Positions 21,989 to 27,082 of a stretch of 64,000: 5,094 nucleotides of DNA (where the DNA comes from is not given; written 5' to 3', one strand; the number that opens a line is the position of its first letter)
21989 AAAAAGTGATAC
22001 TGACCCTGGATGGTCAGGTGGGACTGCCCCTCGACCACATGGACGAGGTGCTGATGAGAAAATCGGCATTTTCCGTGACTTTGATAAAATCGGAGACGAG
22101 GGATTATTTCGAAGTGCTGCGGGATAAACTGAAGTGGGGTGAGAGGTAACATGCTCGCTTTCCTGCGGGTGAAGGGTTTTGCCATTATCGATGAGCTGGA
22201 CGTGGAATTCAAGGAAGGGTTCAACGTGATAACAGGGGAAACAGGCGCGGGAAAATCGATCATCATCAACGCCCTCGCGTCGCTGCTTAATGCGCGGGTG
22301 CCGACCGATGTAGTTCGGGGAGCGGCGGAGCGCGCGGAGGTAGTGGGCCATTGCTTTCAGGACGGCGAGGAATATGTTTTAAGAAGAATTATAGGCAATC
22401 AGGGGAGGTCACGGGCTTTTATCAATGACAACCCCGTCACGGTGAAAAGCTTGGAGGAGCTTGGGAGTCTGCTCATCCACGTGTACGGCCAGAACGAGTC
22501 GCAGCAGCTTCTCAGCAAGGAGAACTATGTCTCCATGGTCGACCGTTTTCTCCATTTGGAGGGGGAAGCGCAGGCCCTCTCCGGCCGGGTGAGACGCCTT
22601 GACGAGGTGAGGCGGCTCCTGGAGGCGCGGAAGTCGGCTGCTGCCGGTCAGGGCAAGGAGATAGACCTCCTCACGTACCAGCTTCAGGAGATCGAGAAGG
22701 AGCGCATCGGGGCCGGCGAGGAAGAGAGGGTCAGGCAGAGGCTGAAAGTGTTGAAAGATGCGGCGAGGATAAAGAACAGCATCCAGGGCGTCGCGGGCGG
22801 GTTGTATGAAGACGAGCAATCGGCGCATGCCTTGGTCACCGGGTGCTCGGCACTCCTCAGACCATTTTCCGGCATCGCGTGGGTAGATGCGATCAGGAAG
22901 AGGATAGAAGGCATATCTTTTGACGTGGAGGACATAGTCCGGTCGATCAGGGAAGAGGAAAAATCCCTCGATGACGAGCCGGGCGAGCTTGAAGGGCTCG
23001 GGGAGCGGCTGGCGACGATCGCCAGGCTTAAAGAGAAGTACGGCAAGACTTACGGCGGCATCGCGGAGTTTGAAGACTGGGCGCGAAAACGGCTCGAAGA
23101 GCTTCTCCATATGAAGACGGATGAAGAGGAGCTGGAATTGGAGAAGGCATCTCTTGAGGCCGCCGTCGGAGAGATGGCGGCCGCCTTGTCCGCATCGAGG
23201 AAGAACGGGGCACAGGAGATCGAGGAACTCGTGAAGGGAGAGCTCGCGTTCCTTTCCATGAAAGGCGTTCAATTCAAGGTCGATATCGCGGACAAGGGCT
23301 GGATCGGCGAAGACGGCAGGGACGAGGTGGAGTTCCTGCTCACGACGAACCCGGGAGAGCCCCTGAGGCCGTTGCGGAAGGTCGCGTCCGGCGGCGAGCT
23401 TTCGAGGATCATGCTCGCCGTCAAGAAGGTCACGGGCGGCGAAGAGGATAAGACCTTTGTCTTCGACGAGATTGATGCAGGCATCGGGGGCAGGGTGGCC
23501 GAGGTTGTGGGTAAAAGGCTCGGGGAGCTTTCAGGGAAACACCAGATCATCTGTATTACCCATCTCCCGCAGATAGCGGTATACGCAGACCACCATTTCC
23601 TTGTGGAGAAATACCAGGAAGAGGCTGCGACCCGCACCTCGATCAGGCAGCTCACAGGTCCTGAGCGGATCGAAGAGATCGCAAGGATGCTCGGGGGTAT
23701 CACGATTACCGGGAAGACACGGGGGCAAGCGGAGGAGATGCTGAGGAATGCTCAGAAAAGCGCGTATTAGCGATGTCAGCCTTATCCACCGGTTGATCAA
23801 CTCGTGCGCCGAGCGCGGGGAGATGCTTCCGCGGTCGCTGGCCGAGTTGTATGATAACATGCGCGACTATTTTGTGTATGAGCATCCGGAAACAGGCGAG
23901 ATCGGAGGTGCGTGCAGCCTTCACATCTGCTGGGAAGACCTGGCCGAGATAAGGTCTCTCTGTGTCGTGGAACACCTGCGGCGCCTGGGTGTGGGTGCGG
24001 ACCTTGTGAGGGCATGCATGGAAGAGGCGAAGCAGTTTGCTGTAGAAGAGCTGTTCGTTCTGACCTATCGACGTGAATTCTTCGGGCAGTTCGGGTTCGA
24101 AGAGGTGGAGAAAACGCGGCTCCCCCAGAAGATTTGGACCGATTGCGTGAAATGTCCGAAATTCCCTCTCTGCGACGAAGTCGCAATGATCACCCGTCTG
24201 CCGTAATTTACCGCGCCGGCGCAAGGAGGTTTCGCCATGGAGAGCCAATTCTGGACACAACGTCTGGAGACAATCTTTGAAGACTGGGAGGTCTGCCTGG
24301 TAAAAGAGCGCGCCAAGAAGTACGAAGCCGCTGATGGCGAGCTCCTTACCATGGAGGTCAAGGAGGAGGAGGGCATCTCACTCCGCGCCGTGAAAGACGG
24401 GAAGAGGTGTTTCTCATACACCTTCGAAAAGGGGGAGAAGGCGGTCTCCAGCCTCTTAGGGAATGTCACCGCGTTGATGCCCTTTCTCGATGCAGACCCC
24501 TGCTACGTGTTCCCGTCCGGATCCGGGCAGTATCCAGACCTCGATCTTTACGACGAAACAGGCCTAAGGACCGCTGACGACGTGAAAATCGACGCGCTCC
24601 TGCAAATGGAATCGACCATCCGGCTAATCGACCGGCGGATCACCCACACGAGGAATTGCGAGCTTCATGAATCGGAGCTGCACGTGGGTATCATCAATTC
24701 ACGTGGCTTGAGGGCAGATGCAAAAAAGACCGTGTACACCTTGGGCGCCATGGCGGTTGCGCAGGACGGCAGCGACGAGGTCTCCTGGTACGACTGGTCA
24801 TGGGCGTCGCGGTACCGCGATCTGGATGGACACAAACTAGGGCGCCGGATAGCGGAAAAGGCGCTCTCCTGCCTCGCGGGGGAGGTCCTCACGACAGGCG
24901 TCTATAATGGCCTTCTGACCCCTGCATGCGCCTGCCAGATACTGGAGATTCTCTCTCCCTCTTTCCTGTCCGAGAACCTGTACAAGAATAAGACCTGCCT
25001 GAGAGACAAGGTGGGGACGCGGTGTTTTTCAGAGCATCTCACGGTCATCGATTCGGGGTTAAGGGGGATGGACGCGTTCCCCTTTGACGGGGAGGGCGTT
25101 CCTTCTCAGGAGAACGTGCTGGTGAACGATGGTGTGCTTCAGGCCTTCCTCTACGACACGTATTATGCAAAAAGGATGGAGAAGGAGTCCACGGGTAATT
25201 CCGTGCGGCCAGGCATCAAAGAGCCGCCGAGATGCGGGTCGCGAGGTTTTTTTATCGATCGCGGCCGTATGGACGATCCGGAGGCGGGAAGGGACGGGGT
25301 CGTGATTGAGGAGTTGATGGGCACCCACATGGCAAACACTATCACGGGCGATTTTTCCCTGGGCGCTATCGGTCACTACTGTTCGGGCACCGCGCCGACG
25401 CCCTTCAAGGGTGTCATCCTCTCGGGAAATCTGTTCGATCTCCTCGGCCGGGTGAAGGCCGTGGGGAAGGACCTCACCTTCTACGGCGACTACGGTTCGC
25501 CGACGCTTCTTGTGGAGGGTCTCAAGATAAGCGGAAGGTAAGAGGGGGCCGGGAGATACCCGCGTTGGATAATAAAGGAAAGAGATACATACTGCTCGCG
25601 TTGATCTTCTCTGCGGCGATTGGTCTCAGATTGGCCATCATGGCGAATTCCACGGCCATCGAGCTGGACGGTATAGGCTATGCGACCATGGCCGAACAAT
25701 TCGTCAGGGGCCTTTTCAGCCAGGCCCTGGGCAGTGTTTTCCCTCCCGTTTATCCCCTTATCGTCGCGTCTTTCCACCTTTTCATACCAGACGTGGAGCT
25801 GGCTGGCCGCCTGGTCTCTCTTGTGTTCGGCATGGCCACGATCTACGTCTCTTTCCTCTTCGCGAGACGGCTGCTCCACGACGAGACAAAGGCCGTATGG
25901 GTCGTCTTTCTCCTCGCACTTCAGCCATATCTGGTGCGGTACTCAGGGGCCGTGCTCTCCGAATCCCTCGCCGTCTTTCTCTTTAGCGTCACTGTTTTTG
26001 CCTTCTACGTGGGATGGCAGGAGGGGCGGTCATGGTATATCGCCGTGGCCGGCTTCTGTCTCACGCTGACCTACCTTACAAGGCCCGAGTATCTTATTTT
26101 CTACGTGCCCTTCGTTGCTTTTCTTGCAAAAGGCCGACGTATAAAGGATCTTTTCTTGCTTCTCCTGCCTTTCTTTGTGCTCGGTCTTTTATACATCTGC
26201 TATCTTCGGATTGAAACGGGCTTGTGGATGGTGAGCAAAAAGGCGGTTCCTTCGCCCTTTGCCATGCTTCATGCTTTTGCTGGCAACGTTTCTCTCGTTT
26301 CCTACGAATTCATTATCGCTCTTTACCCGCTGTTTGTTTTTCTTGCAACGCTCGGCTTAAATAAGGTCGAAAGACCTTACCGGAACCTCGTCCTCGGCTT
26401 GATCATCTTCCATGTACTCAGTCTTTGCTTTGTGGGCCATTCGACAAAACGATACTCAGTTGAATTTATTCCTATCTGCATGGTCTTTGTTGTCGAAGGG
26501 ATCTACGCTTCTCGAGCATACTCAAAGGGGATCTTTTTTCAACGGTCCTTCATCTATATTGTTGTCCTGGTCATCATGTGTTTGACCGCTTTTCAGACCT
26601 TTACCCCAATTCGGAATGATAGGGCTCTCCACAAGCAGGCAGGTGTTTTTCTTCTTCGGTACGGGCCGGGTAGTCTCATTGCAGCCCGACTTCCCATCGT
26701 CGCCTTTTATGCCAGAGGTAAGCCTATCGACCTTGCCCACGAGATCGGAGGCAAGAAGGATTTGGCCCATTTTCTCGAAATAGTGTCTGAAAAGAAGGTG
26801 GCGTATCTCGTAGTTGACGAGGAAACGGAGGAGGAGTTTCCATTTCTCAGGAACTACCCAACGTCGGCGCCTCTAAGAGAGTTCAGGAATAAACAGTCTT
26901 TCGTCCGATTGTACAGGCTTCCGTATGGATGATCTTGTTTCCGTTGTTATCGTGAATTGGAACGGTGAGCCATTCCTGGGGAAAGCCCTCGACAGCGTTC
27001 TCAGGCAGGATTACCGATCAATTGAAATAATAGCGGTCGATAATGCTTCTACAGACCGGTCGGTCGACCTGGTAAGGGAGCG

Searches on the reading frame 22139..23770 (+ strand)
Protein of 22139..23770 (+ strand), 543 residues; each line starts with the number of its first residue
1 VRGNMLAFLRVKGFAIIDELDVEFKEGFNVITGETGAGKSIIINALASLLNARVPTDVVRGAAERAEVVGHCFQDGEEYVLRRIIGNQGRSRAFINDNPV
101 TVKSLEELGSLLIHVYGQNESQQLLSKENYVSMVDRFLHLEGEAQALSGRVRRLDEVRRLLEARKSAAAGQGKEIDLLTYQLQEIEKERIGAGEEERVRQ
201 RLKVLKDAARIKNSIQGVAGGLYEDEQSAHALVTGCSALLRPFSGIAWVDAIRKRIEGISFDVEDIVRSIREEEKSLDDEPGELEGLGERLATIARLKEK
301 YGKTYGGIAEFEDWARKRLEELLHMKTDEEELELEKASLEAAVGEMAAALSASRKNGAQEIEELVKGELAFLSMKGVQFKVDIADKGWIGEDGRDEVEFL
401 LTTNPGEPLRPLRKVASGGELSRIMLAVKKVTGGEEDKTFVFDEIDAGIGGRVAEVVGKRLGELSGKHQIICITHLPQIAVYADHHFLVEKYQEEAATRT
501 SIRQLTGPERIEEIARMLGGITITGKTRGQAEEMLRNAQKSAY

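Call 8: search_protein_families(library=pfam, proteins=[window:22139-23770:+], max_evalue=0.01)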
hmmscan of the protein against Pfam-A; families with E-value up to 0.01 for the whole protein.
window:22139-23770:+ (543 aa): 9 families
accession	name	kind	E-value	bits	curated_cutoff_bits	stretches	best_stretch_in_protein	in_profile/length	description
PF02463.25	SMC_N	-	4.8e-15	56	40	1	7-494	3-216/220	RecF/RecN/SMC N terminal domain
PF13476.12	AAA_23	-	5e-13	50.6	27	1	9-205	2-183/201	AAA domain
PF13401.12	AAA_22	-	0.00023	21.9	27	1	25-65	4-33/130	AAA domain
PF13555.12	AAA_29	-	0.00039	20.5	27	1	21-52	16-48/61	P-loop containing region of AAA domain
PF03193.22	RsgA_GTPase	-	0.00044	20.6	30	1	15-54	95-134/174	RsgA GTPase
PF20663.3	COG4_N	-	0.00084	19.8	27.3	0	194-223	45-74/107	Conserved oligomeric Golgi complex subunit 4, N-terminal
PF13175.12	AAA_15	-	0.00093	19.4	32.1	1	5-53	1-50/374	AAA ATPase domain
PF13304.12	AAA_21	-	0.0019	18.8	27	0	28-52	1-25/304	AAA domain, putative AbiEii toxin, Type IV TA system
PF00005.33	ABC_tran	-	0.0033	18.5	25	0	29-53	14-38/137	ABC transporter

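Call 37: find_homologous_proteins(query=window:22139-23770:+, max_evalue=1e-30)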
Query window:22139-23770:+ (543 aa): 7999 proteins with E <= 1e-30 among 8000 candidates; the best 120 are listed.
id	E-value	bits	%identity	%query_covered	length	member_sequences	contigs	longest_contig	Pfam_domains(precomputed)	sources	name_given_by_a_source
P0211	0.0e+0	1064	92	99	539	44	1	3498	PF13476.13,PF02463.26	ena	-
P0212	9.7e-259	877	77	99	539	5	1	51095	PF13476.13,PF02463.26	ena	-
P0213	2.2e-258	876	76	99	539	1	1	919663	PF13476.13,PF02463.26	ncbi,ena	-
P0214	2.6e-251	853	75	99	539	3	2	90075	PF13476.13,PF02463.26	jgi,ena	jgi:DNA repair protein RecN (Recombination protein N)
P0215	1.1e-248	844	73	99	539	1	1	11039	PF13175.13,PF13476.13,PF02463.26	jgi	jgi:DNA repair protein RecN (Recombination protein N)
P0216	2.8e-246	836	73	99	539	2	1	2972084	PF13476.13,PF02463.26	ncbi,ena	-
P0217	2.6e-244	830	73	99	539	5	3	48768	PF13476.13,PF02463.26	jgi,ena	jgi:DNA repair protein RecN (Recombination protein N)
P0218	9.6e-244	828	71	99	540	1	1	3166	PF13476.13,PF02463.26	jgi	jgi:DNA repair protein RecN (Recombination protein N)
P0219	3.1e-243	826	72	99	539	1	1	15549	PF13476.13,PF02463.26,PF13304.13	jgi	jgi:DNA repair protein RecN (Recombination protein N)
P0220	2.0e-242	824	73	99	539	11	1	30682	PF13476.13,PF02463.26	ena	-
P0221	3.8e-242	823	71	99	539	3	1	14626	PF13175.13,PF13476.13,PF02463.26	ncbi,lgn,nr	ncbi:MAG: DNA repair protein RecN [Syntrophorhabdaceae bacterium PtaU1.Bin034]|nr:MAG: DNA repair pr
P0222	3.0e-239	813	71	99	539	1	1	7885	PF13476.13,PF02463.26,PF13304.13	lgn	-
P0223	3.9e-238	809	71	99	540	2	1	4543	PF13175.13,PF13476.13,PF02463.26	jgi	jgi:DNA repair protein RecN (Recombination protein N)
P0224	1.1e-237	808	71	99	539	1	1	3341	PF13476.13,PF02463.26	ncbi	-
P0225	1.1e-237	808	71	99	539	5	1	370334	PF13476.13,PF02463.26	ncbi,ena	-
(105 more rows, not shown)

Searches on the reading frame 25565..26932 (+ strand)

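Call 8: search_protein_families(library=pfam, proteins=[window:25565-26932:+], max_evalue=0.01)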
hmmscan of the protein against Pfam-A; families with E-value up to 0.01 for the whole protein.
window:25565-26932:+ (455 aa): 1 family
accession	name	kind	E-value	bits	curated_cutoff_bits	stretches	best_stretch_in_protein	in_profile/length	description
PF13231.12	PMT_2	-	6.4e-11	43.2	26.1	1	60-208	3-151/160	Dolichyl-phosphate-mannose-protein mannosyltransferase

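Call 70: search_protein_families(library=ncbifam, proteins=[window:25565-26932:+], max_evalue=0.000001)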
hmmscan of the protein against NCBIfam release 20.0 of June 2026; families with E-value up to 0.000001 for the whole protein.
window:25565-26932:+ (455 aa): 2 families
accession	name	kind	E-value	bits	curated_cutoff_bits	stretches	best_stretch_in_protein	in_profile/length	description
TIGR03663.1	TIGR03663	subfamily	5.7e-10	38.8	126.25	1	61-187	53-179/435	flippase activity-associated protein Agl23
NF047440.1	LA3751_2_3_fam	subfamily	2.7e-07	29.8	200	0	54-358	76-398/460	LA_3751/LA_3752 family putative glycosyltransferase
